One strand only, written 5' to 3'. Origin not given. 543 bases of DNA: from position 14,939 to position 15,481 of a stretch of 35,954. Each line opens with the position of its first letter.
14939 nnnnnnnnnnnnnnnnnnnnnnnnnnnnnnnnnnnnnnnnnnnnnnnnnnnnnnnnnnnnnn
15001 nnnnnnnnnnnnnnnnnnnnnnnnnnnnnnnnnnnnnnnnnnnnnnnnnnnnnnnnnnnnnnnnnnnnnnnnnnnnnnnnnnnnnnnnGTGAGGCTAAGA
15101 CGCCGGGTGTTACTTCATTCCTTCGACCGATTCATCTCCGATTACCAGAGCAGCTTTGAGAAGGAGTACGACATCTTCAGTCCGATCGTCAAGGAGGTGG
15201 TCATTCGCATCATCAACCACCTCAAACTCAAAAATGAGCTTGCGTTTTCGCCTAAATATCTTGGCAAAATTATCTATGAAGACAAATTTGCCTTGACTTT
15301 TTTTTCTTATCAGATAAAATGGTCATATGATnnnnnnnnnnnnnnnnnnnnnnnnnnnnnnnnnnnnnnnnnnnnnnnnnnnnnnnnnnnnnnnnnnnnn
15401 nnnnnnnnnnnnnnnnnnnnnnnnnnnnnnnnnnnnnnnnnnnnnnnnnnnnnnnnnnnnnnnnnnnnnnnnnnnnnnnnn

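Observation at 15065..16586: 1.5-kb insertion bounded by a 25/26-nt direct repeat, dropped into the tail-to-tail overlap of two genes and regenerating both 3' ends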

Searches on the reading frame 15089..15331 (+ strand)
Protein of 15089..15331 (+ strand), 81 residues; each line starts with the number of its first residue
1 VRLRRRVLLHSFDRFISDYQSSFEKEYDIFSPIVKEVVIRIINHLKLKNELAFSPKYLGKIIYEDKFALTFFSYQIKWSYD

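Call 4: search_protein_families(library=pfam, proteins=[window:15089-15331:+], max_evalue=0.1)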
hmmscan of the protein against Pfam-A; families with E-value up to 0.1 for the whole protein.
window:15089-15331:+ (81 aa): 0 families

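Call 5: search_protein_families(library=ncbifam, proteins=[window:15089-15331:+], max_evalue=0.1)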
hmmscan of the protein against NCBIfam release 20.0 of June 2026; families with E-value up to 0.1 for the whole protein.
window:15089-15331:+ (81 aa): 0 families

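Call 27: search_protein_families(library=pfam, proteins=[window:15089-15331:+], max_evalue=10)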
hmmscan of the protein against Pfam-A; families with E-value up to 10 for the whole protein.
window:15089-15331:+ (81 aa): 0 families

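Call 43: find_homologous_proteins(query=window:15092-15289:+, max_evalue=10)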
Query seq(66 aa) (66 aa): 1 proteins with E <= 10 among 1 candidates.
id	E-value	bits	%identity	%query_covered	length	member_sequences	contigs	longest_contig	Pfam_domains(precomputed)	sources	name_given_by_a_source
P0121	1.6e-34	134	100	100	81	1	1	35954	-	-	-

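Call 83: search_protein_representatives(protein=P0121)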
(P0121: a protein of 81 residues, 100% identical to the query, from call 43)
Query: 81 residues. Proteins with E-value up to 0.001 (for the whole library): 64; up to 1e-10: 1; up to 1e-30: 1. The best 64 are listed.
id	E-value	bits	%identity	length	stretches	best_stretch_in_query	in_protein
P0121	4.3e-46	170.4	100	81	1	1-81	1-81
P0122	6.2e-08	49.1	31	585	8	12-51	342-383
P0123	7.1e-08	48.9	60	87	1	6-48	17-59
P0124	1.4e-07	48.0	48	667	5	52-73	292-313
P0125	1.2e-06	45.0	56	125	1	5-47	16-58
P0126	3.4e-06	43.6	58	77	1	5-44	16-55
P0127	3.8e-06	43.4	61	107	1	5-40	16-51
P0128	6.1e-06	42.8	59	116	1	5-43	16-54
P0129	7.0e-06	42.6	55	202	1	5-48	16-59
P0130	9.1e-06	42.2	61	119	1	5-42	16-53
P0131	2.3e-05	40.9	63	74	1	5-39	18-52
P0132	2.5e-05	40.8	58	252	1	5-42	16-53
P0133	2.6e-05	40.8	58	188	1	5-42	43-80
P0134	2.8e-05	40.7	62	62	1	5-38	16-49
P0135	2.9e-05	40.6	45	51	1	8-51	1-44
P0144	5.8e-05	39.7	61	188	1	5-42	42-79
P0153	1.1e-04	38.8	58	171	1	5-42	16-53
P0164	3.0e-04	37.4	53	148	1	5-42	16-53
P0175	7.1e-04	36.2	57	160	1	5-39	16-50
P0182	9.1e-04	35.9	55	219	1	5-42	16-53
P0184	9.7e-04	35.8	56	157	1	5-43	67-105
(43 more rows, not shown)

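Call 85: search_protein_families(library=pfam, proteins=[P0132, P0129, P0182, P0133, P0144, P0153, P0175, P0184, P0164, P0122], max_evalue=0.01)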
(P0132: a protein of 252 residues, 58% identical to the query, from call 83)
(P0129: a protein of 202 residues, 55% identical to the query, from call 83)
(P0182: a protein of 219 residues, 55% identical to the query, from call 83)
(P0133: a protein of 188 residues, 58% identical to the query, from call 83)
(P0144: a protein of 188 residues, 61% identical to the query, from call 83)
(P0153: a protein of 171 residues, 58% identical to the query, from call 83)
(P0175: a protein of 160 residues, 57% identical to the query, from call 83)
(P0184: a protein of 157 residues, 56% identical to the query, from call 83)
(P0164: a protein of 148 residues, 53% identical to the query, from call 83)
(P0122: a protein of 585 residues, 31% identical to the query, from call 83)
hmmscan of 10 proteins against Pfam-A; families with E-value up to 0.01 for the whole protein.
P0132 (252 aa): 3 families
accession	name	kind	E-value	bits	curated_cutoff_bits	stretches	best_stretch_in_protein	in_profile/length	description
PF14319.11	Zn_Tnp_IS91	-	1e-18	67.5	26.3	1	29-110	4-90/90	Transposase zinc-binding domain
PF09723.15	Zn_ribbon_8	-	0.00086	19.7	34.4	0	66-92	7-35/41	Zinc ribbon domain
PF14205.11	Cys_rich_KTR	-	0.0087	16.3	25.5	0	191-202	26-37/54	Cysteine-rich KTR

P0129 (202 aa): 1 family
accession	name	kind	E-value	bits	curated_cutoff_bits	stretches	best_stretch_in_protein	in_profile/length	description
PF04986.18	Y2_Tnp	-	9.7e-13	49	20.9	1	89-125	1-37/183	Putative transposase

P0182 (219 aa): 1 family
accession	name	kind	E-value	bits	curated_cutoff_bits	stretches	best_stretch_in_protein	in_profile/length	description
PF14319.11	Zn_Tnp_IS91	-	3.5e-22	78.6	26.3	1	29-118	4-90/90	Transposase zinc-binding domain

P0133 (188 aa): 1 family
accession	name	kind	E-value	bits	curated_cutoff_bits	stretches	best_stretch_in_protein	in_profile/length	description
PF14319.11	Zn_Tnp_IS91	-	5.3e-06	26.8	26.3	1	56-105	4-52/90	Transposase zinc-binding domain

P0144 (188 aa): 1 family
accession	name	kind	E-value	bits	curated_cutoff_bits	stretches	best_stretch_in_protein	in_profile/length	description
PF14319.11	Zn_Tnp_IS91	-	2.3e-15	56.8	26.3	1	56-127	5-74/90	Transposase zinc-binding domain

P0153 (171 aa): 1 family
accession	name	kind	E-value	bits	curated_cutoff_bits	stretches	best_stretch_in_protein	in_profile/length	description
PF14319.11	Zn_Tnp_IS91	-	5.7e-22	78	26.3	1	32-118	7-90/90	Transposase zinc-binding domain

P0175 (160 aa): 1 family
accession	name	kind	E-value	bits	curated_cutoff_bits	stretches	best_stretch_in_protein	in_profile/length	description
PF14319.11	Zn_Tnp_IS91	-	5.5e-05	23.5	26.3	1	27-72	6-46/90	Transposase zinc-binding domain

P0184 (157 aa): 0 families

P0164 (148 aa): 1 family
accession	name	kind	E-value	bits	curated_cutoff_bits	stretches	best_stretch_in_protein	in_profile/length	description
PF14319.11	Zn_Tnp_IS91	-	1e-20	74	26.3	1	29-118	4-90/90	Transposase zinc-binding domain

P0122 (585 aa): 2 families
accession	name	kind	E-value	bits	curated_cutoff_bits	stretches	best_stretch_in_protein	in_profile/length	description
PF11994.14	DUF3489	-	9.1e-06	26.1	29.5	0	295-321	26-52/68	Protein of unknown function (DUF3489)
PF12469.13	Cmr2_N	-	0.0006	20.3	25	0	322-357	24-59/111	CRISPR-associated protein Cmr2, N-terminal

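Call 97: find_homologous_proteins(query=P0123, max_evalue=0.00001)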
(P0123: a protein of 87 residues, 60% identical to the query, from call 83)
Query P0123 (87 aa): 172 proteins with E <= 0.00001 among 180 candidates; the best 120 are listed.
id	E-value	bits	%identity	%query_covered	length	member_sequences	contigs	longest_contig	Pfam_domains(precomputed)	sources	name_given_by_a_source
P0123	3.7e-51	189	100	100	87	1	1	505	-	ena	-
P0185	2.8e-37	144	86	59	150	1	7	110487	-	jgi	jgi:hypothetical protein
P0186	6.6e-35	137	73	99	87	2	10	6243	-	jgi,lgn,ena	-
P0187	3.8e-34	135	72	100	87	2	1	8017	-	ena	-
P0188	4.1e-33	131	64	100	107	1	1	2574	PF14319.12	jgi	-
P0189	5.8e-33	131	53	100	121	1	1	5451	-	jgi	-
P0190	1.6e-31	126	82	57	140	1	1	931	-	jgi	-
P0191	9.1e-31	124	59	99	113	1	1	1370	-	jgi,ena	-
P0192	2.0e-30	123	81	85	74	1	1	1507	-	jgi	-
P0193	1.1e-28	117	37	100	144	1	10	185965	PF04986.19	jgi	jgi:hypothetical protein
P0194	1.9e-26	110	76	59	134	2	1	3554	-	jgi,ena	-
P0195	2.4e-26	110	56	85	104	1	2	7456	-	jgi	jgi:hypothetical protein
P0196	4.8e-24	102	56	85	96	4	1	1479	-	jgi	jgi:hypothetical protein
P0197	5.3e-24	102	43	84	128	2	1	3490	-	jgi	-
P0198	2.0e-23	100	80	46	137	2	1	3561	-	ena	-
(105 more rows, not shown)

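Call 98: find_encoding_contigs(protein=P0186, flank=2500, max_places=10)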
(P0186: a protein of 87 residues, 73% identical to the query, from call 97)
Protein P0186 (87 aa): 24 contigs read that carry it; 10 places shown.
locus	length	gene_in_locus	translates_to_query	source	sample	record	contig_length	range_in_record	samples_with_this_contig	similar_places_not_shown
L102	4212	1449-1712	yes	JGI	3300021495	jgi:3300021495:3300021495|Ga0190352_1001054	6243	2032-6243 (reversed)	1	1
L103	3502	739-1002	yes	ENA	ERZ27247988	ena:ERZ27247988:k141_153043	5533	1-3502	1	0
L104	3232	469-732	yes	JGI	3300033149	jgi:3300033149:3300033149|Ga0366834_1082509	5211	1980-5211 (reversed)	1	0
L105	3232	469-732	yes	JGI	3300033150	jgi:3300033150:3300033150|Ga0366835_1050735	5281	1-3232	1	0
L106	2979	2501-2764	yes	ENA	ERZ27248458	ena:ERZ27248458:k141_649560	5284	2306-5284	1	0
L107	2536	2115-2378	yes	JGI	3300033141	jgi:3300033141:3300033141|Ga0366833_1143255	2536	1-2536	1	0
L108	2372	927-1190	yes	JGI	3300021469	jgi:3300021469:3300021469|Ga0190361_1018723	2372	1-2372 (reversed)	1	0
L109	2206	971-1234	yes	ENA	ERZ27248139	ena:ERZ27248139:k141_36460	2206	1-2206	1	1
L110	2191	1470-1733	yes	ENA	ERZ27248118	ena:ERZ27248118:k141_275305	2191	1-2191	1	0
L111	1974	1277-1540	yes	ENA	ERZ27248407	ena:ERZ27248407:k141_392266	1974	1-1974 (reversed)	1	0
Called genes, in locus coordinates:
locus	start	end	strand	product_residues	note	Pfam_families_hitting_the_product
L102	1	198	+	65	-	?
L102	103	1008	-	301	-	PF21082:MS_channel_3rd, PF00027:cNMP_binding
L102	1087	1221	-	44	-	PF25596:CPSase_L_D1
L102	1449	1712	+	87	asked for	-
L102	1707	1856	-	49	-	-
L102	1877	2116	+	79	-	-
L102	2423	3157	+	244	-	PF12833:HTH_18, PF00165:HTH_AraC (weak)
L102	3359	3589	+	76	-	-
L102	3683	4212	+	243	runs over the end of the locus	-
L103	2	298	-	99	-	?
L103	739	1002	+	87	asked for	-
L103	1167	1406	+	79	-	-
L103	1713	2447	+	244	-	PF12833:HTH_18, PF00165:HTH_AraC (weak)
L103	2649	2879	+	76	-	-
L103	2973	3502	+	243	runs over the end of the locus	-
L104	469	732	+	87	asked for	-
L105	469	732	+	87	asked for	-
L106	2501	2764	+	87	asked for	-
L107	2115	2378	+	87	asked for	-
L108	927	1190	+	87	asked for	-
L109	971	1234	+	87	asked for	-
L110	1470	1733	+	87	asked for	-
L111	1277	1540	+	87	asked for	-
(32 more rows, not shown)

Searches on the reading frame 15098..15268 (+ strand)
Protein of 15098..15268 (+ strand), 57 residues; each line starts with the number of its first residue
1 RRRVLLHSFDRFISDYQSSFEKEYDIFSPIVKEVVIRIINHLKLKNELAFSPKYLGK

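Call 27: search_protein_families(library=pfam, proteins=[window:15110-15262:+], max_evalue=10)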
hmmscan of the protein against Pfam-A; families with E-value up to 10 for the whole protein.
window:15110-15262:+ (51 aa): 0 families

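Call 44: search_dna_similar(query=window:15098-15268:+, collection=plasmids, mode=protein, max_evalue=10, max_rows=15)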
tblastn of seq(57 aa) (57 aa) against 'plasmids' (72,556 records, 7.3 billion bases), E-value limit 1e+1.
Records with a match: 24; places in all: 25; records where one place covers at least 80% of the query: 0.
Best place of each record, by identity: <60% 24.
By first word of the organism name: Escherichia 21; Persicobacter 1; Shigella 1; Klebsiella 1.
By predicted mobility (MOB-suite, as given by PLSDB): non-mobilizable 21; mobilizable 3.
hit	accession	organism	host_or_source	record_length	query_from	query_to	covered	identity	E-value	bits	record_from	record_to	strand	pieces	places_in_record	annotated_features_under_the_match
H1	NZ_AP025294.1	Persicobacter psychrovividus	-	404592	21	57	65%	51.3%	5e+0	31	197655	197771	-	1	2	hypothetical protein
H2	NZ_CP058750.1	Escherichia coli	Stanley WWTPs_13 WWTPs influent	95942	3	46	77%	32.7%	8e-1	33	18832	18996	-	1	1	site-specific integrase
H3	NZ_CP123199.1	Escherichia coli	-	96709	3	46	77%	32.7%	8e-1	33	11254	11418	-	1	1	site-specific integrase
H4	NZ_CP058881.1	Escherichia coli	Stanley WWTPs_29 WWTPs effluent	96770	3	46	77%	32.7%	8e-1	33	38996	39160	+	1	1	site-specific integrase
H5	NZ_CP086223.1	Escherichia coli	Homo sapiens,urine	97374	3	46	77%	32.7%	8e-1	33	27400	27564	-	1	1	site-specific integrase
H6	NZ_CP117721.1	Escherichia coli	mixed culture,water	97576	3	46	77%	32.7%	8e-1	33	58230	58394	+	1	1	site-specific integrase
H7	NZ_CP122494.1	Escherichia coli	pig,Microbial culture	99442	3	46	77%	32.7%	8e-1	33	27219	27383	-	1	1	site-specific integrase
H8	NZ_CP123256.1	Escherichia coli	chicken,individual chicken feces,feces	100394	3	46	77%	32.7%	8e-1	33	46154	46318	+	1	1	site-specific integrase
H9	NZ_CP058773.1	Shigella flexneri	Stanley WWTPs_11 WWTPs influent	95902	3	46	77%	32.7%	8e-1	33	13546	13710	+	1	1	none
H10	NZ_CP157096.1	Escherichia coli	culture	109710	3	46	77%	32.7%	1e+0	33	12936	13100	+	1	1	site-specific integrase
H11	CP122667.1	Escherichia coli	Sus scrofa,feces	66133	3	46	77%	32.7%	1e+0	32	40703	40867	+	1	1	site-specific integrase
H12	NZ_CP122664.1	Escherichia coli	Sus scrofa,feces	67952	3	46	77%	32.7%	1e+0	32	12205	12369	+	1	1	site-specific integrase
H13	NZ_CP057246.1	Escherichia fergusonii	culture,Pooled sheep faecal samples ...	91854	3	46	77%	32.7%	1e+0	32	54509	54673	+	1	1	site-specific integrase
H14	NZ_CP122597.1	Escherichia coli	Sus scrofa,feces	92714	3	46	77%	32.7%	1e+0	32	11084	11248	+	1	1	site-specific integrase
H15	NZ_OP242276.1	Escherichia coli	Homo sapiens,stool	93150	3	46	77%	32.7%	1e+0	32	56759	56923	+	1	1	site-specific integrase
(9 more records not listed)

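Call 45: get_annotated_region(hit=H2, flank=1500)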
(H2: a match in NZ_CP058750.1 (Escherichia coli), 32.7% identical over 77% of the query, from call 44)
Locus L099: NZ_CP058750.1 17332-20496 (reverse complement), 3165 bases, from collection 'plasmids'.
description: Escherichia coli strain STLIN_13 plasmid unnamed2, complete sequence
organism: Escherichia coli (NCBI taxid 562)
taxonomy: Bacteria; Pseudomonadota; Gammaproteobacteria; Enterobacterales; Enterobacteriaceae; Escherichia; Escherichia coli
host: -; source: Stanley WWTPs_13 WWTPs influent; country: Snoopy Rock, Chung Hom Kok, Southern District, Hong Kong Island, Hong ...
typing (MOB-suite, as given by PLSDB): non-mobilizable; replicon IncHI1B
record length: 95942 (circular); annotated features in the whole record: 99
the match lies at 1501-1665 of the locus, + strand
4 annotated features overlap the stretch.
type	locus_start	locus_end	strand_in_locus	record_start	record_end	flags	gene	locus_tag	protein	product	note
CDS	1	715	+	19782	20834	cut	-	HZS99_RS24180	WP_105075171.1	phage antirepressor KilAC domain-containing protein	-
CDS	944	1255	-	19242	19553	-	-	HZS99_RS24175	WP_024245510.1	hypothetical protein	-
CDS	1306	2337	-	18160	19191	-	-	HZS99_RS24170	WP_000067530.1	site-specific integrase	GO:0015074 - DNA integration [Evidence IEA]; GO:0006310 - DNA recombination [Evidence IEA]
CDS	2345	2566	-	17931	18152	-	-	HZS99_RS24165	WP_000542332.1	hypothetical protein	-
